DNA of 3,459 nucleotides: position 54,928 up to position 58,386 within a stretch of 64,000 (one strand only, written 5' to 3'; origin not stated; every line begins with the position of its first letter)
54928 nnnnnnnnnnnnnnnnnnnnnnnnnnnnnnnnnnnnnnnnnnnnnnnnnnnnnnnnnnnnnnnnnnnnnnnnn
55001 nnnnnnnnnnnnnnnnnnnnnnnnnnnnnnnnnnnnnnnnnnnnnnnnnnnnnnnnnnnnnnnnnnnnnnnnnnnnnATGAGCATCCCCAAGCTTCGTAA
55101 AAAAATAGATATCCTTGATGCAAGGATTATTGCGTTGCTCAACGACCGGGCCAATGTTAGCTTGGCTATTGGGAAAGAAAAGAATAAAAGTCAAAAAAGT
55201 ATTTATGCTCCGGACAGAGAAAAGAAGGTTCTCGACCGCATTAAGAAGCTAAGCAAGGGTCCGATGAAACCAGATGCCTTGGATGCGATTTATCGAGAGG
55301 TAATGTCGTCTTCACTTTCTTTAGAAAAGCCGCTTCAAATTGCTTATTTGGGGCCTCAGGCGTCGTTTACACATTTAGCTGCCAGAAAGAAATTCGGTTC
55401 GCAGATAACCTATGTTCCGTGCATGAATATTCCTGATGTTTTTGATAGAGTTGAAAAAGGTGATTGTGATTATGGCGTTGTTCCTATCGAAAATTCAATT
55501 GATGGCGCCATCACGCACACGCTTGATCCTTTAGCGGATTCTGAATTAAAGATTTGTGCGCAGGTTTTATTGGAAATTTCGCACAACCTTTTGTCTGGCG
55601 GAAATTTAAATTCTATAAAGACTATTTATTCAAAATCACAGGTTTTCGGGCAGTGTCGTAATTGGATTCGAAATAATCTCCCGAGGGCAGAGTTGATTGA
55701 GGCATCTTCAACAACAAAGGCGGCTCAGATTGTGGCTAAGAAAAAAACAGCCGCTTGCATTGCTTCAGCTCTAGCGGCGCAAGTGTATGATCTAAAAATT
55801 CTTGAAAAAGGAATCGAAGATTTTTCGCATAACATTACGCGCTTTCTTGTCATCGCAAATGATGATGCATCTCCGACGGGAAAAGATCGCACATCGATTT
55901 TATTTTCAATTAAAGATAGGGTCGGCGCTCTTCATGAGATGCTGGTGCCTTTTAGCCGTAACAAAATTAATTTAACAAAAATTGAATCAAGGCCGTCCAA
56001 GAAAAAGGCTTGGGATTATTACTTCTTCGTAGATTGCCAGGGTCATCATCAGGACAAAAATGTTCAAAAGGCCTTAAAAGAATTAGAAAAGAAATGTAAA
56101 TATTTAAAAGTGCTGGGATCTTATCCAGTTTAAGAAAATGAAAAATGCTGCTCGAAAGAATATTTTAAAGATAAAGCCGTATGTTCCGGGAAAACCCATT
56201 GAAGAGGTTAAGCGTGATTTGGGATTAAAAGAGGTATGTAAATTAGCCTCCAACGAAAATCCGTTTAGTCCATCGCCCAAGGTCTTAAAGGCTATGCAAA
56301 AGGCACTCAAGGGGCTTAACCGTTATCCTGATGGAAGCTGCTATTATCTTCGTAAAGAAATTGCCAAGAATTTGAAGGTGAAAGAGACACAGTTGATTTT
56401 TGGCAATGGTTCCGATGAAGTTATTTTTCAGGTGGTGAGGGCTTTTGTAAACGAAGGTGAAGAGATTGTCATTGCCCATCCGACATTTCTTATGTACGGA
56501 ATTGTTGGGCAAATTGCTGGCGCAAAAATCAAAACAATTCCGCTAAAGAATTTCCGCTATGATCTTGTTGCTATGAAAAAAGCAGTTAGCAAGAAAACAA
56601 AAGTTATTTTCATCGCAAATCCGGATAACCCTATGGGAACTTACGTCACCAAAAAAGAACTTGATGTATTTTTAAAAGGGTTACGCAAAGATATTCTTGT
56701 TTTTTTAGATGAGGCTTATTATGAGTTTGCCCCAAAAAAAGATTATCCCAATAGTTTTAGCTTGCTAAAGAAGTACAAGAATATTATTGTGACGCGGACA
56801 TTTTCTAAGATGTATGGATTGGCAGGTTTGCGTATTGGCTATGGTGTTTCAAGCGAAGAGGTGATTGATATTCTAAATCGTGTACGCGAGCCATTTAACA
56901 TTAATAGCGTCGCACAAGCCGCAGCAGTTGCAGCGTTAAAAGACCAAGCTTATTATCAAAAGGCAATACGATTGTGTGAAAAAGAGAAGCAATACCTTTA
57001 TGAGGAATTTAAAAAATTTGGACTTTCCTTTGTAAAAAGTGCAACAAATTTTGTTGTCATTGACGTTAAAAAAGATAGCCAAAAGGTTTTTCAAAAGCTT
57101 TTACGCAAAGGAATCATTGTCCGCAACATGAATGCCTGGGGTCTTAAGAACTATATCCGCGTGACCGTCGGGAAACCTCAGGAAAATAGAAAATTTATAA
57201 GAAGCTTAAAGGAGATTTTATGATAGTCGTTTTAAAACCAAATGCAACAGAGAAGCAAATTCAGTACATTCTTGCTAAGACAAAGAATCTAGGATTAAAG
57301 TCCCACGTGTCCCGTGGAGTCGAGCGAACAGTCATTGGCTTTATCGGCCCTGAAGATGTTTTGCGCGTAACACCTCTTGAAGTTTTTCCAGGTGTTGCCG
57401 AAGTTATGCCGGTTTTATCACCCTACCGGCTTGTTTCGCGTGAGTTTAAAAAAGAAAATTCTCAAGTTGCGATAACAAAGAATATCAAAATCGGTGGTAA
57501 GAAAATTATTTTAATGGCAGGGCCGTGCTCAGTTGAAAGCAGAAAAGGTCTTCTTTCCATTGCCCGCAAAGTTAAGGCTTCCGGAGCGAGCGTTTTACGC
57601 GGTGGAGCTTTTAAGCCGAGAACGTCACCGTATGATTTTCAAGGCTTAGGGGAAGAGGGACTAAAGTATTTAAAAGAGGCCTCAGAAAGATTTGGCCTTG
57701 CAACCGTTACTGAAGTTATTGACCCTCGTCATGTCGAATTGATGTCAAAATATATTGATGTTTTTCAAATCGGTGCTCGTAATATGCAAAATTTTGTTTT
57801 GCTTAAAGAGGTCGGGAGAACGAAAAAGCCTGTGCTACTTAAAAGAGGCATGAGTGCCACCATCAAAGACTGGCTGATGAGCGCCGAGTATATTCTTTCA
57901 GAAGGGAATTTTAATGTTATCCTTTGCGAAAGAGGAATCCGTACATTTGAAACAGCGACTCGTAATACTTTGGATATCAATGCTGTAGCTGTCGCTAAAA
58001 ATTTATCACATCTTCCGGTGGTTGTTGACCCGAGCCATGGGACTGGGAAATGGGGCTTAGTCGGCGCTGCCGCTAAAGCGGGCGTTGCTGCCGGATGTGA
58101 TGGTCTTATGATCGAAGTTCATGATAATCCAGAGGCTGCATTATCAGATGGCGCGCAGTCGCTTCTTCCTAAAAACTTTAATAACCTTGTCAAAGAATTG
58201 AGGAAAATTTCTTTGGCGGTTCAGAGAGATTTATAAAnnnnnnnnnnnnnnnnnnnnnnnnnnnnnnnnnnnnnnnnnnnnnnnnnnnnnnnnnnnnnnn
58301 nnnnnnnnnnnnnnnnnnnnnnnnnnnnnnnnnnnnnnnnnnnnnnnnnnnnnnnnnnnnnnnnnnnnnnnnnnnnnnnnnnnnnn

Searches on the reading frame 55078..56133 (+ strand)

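Call 67: search_protein_families(library=pfam, proteins=[window:55078-56133:+], max_evalue=0.001)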
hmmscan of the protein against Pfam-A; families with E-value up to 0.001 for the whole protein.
window:55078-56133:+ (351 aa): 3 families
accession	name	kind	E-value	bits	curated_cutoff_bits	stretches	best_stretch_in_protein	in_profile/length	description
PF00800.23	PDT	-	1.1e-64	218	25.2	1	88-263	1-180/181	Prephenate dehydratase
PF01817.26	CM_2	-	1.5e-21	76.8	27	1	6-84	1-80/80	Chorismate mutase type II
PF01842.31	ACT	-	1.2e-13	51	27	1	272-337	1-65/66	ACT domain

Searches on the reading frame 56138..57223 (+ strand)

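Call 67: search_protein_families(library=pfam, proteins=[window:56138-57223:+], max_evalue=0.001)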
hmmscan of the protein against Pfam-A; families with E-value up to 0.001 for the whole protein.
window:56138-57223:+ (361 aa): 2 families
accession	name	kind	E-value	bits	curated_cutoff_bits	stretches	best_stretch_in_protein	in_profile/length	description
PF00155.27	Aminotran_1_2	-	7.9e-72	242.9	19.7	1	32-357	2-361/361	Aminotransferase class I and II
PF00266.25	Aminotran_5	-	3.4e-06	26.7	21.5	1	71-193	48-177/371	Aminotransferase class-V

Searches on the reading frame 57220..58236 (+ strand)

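Call 67: search_protein_families(library=pfam, proteins=[window:57220-58236:+], max_evalue=0.001)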
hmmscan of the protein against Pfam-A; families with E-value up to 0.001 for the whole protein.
window:57220-58236:+ (338 aa): 3 families
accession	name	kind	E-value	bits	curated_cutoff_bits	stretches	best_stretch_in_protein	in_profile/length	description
PF00793.26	DAHP_synth_1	-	4.8e-84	281.9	25.5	1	84-329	5-263/270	DAHP synthetase I family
PF18152.6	DAHP_snth_FXD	-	3.1e-21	75.4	27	1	1-66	1-66/67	DAHP synthase ferredoxin-like domain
PF03102.20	NeuB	-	1e-10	41.9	22.1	1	143-334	53-236/241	NeuB family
